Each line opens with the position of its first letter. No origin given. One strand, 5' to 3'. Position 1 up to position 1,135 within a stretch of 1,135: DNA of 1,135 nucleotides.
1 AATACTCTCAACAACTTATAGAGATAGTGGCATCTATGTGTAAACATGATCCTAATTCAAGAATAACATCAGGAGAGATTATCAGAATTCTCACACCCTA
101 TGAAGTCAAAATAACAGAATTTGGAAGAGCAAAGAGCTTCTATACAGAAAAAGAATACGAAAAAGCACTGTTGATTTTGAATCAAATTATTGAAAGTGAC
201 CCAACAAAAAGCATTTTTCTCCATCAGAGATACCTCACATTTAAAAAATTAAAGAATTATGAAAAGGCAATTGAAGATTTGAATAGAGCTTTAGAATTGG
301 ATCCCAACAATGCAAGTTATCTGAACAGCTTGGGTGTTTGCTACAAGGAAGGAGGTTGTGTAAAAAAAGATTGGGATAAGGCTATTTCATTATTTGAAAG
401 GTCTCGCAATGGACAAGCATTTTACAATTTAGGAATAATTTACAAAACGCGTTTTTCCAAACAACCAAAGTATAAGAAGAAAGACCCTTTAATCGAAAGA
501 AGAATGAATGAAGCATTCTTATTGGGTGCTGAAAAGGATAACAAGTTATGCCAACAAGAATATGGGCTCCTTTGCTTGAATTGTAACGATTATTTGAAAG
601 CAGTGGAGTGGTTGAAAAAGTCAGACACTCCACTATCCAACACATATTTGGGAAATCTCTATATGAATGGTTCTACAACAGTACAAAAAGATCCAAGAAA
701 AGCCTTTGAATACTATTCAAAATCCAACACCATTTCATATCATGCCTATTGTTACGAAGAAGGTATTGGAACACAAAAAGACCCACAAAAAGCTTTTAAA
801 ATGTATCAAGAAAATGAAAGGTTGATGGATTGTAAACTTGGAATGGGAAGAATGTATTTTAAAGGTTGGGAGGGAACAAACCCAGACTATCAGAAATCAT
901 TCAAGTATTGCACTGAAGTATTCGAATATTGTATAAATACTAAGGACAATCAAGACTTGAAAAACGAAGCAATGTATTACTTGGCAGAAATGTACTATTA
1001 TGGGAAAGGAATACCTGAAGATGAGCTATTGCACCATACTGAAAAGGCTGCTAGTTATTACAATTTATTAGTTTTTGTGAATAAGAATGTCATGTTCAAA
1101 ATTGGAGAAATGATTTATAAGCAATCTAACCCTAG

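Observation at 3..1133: Whole window is one uninterrupted + strand coding frame that the ORF track does not list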

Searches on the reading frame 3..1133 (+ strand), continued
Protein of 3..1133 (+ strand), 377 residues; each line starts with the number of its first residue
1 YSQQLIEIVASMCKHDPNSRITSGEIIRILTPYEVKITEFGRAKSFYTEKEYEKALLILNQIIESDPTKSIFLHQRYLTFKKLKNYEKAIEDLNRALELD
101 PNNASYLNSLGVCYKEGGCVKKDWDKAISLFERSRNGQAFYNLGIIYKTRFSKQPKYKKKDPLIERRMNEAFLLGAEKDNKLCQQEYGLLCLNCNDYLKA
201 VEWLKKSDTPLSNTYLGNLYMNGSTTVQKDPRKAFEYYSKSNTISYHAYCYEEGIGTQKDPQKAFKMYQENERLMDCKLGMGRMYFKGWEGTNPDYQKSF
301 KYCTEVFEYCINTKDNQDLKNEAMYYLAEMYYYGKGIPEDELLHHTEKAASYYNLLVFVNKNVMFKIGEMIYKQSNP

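Call 48: predict_structure(alignment_id=A1)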
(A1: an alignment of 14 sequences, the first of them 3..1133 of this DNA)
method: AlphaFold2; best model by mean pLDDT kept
length: 377 residues; sequences in the alignment: 14
mean_pLDDT: 79.6   pTM: 0.54
mean pLDDT of the five models: 79.6, 77.8, 77.7, 76.6, 74.8
residues with pLDDT >= 90: 153; 70-90: 119; 50-70: 84; < 50: 21
segments of 3 or more residues with pLDDT < 50: 1-3, 180-193
pLDDT, mean of each block of 10 residues (from residue 1): 55 60 56 64 87 96 92 95 92 94 85 72 79 73 73 58 65 58 36 55 81 85 84 95 92 95 95 95 90 90 96 86 94 94 89 82 73 62
secondary structure, 60 per line:
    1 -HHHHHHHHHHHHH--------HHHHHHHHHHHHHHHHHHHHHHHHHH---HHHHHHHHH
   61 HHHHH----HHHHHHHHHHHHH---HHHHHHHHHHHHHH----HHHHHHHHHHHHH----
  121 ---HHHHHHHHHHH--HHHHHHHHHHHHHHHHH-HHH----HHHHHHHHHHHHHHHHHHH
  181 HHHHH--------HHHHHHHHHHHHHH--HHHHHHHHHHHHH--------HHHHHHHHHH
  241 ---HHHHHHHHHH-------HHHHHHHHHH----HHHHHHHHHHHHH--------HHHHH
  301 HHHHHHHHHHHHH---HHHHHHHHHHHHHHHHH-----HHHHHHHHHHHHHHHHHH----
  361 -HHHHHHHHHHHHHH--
elements in order: H2-14 H23-48 H52-65 H70-82 H86-99 H104-116 H124-134 H137-153 H162-185 H194-207 H210-222 H231-240 H244-253 H261-270 H275-287 H296-313 H317-333 H339-356 H362-375
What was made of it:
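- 93..113 (+): aa 31-37: short linker between the kinase tail and the repeat array. The AF2 model runs a continuous helix through aa 23-48 at modest pLDDT of about 55-65 (call 48).
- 414..629 (+): aa 138-209: two degenerate helical repeats with a Lys-rich insertion (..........). This is the least confident part of the model. Helical in the model, but pLDDT is 36-65 and below 50 for aa 180-193 (call 48).
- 1086..1133 (+): aa 362-377: start of a further repeat (helix A, '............'), cut by the scaffold end. Helix 362-375 in the model (call 48).
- On Sel1 repeat proteins (Pfam PF08238, SLR solenoids): AF2 mean pLDDT is 79.6, with 19 helices (call 48).
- Fold: an AF2 model built with a 14-sequence alignment has mean pLDDT 79.6 and is all helix pairs (call 48). 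A confident solenoid model (call 48).
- Tried and rejected: It was replaced by an alignment-based model (call 48).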

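Call 50: fold_search(model_id=the predicted structure, library=pdb)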
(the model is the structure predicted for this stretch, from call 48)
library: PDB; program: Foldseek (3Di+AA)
matches with E <= 10: 1495; with E <= 0.001: 152
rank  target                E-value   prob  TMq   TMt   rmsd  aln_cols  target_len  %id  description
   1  6ok3_A                3.4e-09  1.00  0.31  0.25  21.9       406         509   20  Crystal structure of Sel1 repeat protein from Oxalobacter formigenes (released 2020-04-15)
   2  8sxq_B                5.3e-09  1.00  0.39  0.42  17.7       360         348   20  Crystal structure of Sel-1 repeat protein LceB from Legionella pneumophila (released 2024-01-24)
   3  8sxq_A                5.3e-09  1.00  0.37  0.40  19.5       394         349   16  Crystal structure of Sel-1 repeat protein LceB from Legionella pneumophila (released 2024-01-24)
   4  9qhc_A                3.3e-08  1.00  0.32  0.42  15.9       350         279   22  Crystal structure of 8-repeat CTPR protein with eliminated coordination sites (released 2025-10-22)
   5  8sxq_C                4.0e-08  1.00  0.39  0.42  17.9       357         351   20  Crystal structure of Sel-1 repeat protein LceB from Legionella pneumophila (released 2024-01-24)
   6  8chy                  7.1e-08  1.00  0.29  0.40  16.6       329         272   23  Crystal structure of an 8-repeat consensus TPR superhelix with Zinc. (released 2024-02-21)
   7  4bwr                  9.0e-08  1.00  0.37  0.31  16.3       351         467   18  Crystal structure of c5321: a protective antigen present in uropathogenic Escherichia coli strains displaying an SLR fol (released 2013-07-24)
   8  9qhc_B                9.7e-08  1.00  0.31  0.43  15.7       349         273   22  Crystal structure of 8-repeat CTPR protein with eliminated coordination sites (released 2025-10-22)
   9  9qhb                  1.5e-07  1.00  0.30  0.40  16.1       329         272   24  Crystal structure of 16-repeat CTPR protein with eliminated coordination sites (released 2025-10-22)
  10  6deh_A                4.2e-07  1.00  0.33  0.37  13.5       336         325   19  Structure of LpnE Effector Protein from Legionella pneumophila (sp. Philadelphia) (released 2018-12-19)
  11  1ouv                  7.3e-07  1.00  0.33  0.43  11.5       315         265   18  Helicobacter cysteine rich protein C (HcpC) (released 2004-03-30)
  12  6ork_B                1.6e-06  1.00  0.34  0.49  11.8       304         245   19  Crystal structure of Sel1 repeat protein from Oxalobacter formigenes (released 2020-05-06)
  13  1w3b_A                2.3e-06  1.00  0.36  0.35  23.3       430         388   11  The superhelical TPR domain of O-linked GlcNAc transferase reveals structural similarities to importin alpha. (released 2004-09-09)
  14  6ork_A                2.5e-06  1.00  0.35  0.49  10.6       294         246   20  Crystal structure of Sel1 repeat protein from Oxalobacter formigenes (released 2020-05-06)
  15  7ntf_B                2.7e-06  1.00  0.31  0.15  20.1       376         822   16  Cryo-EM structure of unliganded O-GlcNAc transferase (released 2021-11-17)
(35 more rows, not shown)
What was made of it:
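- On Sel1 repeat proteins (Pfam PF08238, SLR solenoids): The top Foldseek PDB hits are 6ok3, 8sxq, 4bwr, 6deh and 1ouv (call 50).
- The top Foldseek PDB hits are Sel1-repeat proteins (6ok3, LceB 8sxq, c5321 4bwr, LpnE 6deh, HcpC 1ouv) and TPR superhelices (call 50).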

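Call 51: find_related_loci(query=window:3-1133:+, collection=genome_contigs, flank=3000)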
Query window:3-1133:+ (377 aa) in genome_contigs; peptide patterns used: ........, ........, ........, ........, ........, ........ (x = any residue, [..] = any of these).
114 stretches matched a pattern; 1 encode a relative of the query (tblastn E <= 1e-3); 1 distinct loci.
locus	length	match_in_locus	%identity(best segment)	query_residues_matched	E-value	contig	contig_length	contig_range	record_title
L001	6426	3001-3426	31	137-283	3e-8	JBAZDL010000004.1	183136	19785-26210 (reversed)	MAG: Sulfurovaceae bacterium isolate SO_2017_LW2_99 scaffold_128_c1_LW138R_2017, whole genome shotgun sequence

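Call 52: find_related_loci(query=window:3-1133:+, collection=metagenome_contigs, flank=5000)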
Query window:3-1133:+ (377 aa) in metagenome_contigs; peptide patterns used: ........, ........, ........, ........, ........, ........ (x = any residue, [..] = any of these).
243 stretches matched a pattern; 1 encode a relative of the query (tblastn E <= 1e-3); 1 distinct loci.
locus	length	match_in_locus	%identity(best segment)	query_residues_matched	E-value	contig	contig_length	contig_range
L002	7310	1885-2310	31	137-283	3e-8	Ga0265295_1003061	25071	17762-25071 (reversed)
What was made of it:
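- A scan of one genome from each of 185,579 prokaryotic species, plus the JGI metagenomes, found only a distant 31%-identity Sel1 segment (calls 51, 52).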

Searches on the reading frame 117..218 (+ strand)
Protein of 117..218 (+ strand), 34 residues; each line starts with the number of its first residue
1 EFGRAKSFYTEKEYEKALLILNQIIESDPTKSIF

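Call 20: search_protein_families(library=pfam, proteins=[window:117-218:+], max_evalue=1)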
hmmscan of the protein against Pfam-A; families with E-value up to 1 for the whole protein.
seq(34 aa): 4 families
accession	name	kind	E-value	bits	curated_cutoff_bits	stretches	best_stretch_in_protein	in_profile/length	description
PF13174.12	TPR_6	-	0.0093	17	26.3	1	2-30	4-32/33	Tetratricopeptide repeat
PF07719.23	TPR_2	-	0.034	14.7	27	1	2-30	5-33/34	Tetratricopeptide repeat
PF00515.34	TPR_1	-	0.039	14.2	27.8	1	3-30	6-33/34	Tetratricopeptide repeat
PF25062.1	ARM_TT21_N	-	0.047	13.9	40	1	2-30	172-200/222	Tetratricopeptide repeat protein 21 N-terminal ARM repeat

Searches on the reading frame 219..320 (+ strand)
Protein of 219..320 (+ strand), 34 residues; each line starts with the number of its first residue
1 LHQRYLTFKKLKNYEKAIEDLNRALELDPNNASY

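Call 20: search_protein_families(library=pfam, proteins=[window:219-320:+], max_evalue=1)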
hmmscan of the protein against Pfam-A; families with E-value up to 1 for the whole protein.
seq(34 aa): 15 families
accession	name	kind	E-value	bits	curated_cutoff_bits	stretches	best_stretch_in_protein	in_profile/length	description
PF00515.34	TPR_1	-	1.1e-09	38.1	27.8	1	7-31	10-34/34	Tetratricopeptide repeat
PF13414.12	TPR_11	-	6.8e-08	32.5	26.8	1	8-33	4-29/42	TPR repeat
PF07719.23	TPR_2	-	1.8e-07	31.2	27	1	9-31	12-34/34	Tetratricopeptide repeat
PF13181.12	TPR_8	-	4.3e-07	30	25.7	1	7-31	10-34/34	Tetratricopeptide repeat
PF13428.12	TPR_14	-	0.0013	19.7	23.5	1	7-32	10-35/44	Tetratricopeptide repeat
PF14853.12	Fis1_TPR_C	-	0.011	16.3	25.3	1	10-31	13-34/53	Fis1 C-terminal tetratricopeptide repeat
PF13371.12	TPR_9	-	0.012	16.1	35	1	9-32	40-63/73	Tetratricopeptide repeat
PF13431.12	TPR_17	-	0.013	16.2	24.4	1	22-32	3-13/34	Tetratricopeptide repeat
PF14559.12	TPR_19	-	0.014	16.1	25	1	12-32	5-25/68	Tetratricopeptide repeat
PF13174.12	TPR_6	-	0.018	16.1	26.3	1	7-30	9-32/33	Tetratricopeptide repeat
PF13424.12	TPR_12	-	0.026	15.1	30.1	1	10-27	15-32/77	Tetratricopeptide repeat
PF10516.15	SHNi-TPR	-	0.026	14.5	21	1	13-27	16-30/38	SHNi-TPR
PF13432.12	TPR_16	-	0.035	15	32.7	1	11-32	44-65/65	Tetratricopeptide repeat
PF01239.28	PPTA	-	0.076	13.3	29.5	1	14-33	1-20/32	Protein prenyltransferase alpha subunit repeat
PF23914.1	TPR_CcmH_CycH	-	0.08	13.2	42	1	10-33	62-85/158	Cytochrome c-type biogenesis protein H TPR domain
